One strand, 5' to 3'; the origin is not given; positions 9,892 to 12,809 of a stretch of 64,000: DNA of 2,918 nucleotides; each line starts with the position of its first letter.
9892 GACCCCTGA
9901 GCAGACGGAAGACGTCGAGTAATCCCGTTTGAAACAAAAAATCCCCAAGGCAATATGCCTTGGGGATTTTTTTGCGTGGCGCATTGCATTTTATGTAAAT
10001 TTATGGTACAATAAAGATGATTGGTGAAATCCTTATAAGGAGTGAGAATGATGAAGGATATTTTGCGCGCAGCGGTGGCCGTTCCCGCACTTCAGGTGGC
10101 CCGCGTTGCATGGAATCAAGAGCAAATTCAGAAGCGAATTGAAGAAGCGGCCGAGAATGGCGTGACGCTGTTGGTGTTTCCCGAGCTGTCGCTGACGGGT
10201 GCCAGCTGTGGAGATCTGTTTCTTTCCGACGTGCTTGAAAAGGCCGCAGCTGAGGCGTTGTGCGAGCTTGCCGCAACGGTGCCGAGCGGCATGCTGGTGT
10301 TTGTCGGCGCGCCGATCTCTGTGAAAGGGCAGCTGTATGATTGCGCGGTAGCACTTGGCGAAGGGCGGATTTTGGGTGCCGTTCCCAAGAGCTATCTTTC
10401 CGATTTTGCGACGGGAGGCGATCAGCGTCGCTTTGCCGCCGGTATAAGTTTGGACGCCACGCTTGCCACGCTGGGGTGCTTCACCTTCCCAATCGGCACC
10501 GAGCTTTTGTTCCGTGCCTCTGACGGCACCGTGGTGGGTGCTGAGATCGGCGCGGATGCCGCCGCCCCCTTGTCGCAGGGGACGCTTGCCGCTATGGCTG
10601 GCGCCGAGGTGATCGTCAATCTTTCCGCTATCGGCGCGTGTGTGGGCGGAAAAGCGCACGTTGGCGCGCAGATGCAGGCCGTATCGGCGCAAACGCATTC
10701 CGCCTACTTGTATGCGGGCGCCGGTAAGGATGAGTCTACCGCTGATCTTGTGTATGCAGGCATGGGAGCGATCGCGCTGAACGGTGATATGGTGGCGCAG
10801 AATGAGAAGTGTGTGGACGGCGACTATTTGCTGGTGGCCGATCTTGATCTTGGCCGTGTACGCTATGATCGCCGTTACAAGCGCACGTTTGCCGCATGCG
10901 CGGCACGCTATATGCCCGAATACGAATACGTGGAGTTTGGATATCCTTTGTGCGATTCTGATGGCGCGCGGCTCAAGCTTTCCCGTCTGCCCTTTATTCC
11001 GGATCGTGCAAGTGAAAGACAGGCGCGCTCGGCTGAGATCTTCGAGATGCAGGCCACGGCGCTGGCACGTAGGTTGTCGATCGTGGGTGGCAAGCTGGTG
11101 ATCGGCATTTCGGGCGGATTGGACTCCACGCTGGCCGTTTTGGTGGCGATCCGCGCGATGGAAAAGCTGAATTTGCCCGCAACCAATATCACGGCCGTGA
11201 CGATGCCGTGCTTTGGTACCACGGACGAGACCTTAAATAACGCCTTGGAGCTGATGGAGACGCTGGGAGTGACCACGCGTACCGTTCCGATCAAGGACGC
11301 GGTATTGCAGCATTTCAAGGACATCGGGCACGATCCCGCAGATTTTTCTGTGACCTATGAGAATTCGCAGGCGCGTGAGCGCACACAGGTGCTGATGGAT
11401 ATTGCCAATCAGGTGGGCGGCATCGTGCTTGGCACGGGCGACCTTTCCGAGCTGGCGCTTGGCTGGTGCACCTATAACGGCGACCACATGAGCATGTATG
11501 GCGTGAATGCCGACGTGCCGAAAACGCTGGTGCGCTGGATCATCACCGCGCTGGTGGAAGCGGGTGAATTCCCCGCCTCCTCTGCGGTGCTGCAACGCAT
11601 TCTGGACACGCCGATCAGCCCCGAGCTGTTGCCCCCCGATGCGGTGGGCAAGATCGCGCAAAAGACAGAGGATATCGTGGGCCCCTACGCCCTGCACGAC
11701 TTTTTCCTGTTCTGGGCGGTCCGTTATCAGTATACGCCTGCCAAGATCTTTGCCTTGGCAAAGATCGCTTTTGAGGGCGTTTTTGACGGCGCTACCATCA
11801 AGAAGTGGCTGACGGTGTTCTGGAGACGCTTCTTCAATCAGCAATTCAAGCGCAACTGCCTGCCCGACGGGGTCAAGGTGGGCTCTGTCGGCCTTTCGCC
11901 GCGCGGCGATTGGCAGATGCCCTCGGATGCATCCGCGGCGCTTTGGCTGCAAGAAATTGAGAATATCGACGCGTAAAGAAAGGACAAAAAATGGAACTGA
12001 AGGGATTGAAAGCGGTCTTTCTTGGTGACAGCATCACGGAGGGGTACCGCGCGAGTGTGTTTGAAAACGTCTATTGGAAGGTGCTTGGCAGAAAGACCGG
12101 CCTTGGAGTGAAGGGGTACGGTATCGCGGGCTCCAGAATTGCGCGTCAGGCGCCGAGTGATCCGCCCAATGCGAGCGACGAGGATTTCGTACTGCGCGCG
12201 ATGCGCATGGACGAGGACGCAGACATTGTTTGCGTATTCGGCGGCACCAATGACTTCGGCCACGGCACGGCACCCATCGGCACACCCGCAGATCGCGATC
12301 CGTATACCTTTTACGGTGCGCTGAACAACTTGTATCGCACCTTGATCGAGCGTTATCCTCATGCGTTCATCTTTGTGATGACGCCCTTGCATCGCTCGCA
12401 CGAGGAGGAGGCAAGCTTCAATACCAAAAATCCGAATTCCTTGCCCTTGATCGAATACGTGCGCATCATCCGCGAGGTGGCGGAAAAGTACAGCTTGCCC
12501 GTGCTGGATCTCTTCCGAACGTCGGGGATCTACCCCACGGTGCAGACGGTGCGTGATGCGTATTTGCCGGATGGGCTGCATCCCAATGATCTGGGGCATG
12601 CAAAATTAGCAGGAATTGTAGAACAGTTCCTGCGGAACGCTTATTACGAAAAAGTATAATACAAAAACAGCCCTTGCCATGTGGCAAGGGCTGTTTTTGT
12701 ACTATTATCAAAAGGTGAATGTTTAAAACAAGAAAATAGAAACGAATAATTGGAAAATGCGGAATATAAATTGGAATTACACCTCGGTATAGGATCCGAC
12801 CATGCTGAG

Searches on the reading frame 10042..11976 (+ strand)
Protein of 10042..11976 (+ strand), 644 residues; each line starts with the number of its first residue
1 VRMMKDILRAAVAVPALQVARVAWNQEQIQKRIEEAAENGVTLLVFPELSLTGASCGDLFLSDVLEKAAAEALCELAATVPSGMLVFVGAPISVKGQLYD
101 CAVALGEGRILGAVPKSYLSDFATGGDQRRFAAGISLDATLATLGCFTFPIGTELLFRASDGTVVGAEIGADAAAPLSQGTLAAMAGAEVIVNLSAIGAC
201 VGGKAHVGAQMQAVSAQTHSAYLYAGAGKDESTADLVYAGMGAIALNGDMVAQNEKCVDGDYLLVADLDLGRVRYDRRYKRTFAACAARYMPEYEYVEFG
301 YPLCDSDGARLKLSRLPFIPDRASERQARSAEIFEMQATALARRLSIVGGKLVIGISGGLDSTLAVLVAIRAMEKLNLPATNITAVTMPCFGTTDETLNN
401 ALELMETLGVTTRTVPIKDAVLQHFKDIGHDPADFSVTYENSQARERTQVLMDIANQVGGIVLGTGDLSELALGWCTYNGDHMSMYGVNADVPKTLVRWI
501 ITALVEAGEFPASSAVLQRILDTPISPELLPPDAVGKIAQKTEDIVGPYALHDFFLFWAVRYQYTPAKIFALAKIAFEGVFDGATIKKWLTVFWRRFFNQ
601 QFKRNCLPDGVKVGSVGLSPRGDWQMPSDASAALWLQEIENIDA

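Call 55: search_protein_families(library=pfam, proteins=[window:10042-11976:+], max_evalue=0.0001)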
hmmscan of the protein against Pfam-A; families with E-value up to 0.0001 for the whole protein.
window:10042-11976:+ (644 aa): 2 families
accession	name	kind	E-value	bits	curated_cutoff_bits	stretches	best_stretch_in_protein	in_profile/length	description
PF02540.23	NAD_synthase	-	2.6e-27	96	21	1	351-504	20-166/242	NAD synthase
PF00795.27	CN_hydrolase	-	6.8e-10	39.2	23.2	1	22-275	14-253/256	Carbon-nitrogen hydrolase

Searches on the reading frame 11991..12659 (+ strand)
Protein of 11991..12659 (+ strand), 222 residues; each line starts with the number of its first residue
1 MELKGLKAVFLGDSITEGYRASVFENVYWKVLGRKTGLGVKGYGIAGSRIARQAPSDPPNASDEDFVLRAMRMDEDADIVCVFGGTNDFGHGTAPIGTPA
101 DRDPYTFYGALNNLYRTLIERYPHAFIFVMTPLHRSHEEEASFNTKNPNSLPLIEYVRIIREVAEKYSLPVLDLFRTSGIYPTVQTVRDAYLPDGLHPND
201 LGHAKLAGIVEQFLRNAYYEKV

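Call 55: search_protein_families(library=pfam, proteins=[window:11991-12659:+], max_evalue=0.0001)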
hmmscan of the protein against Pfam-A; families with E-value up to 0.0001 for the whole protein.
window:11991-12659:+ (222 aa): 2 families
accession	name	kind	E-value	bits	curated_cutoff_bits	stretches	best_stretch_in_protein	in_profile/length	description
PF13472.12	Lipase_GDSL_2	-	1.3e-23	84.8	32.9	1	10-204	1-177/178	GDSL-like Lipase/Acylhydrolase family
PF00657.28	Lipase_GDSL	-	1.6e-13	51.8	23.6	1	9-207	2-205/208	GDSL-like Lipase/Acylhydrolase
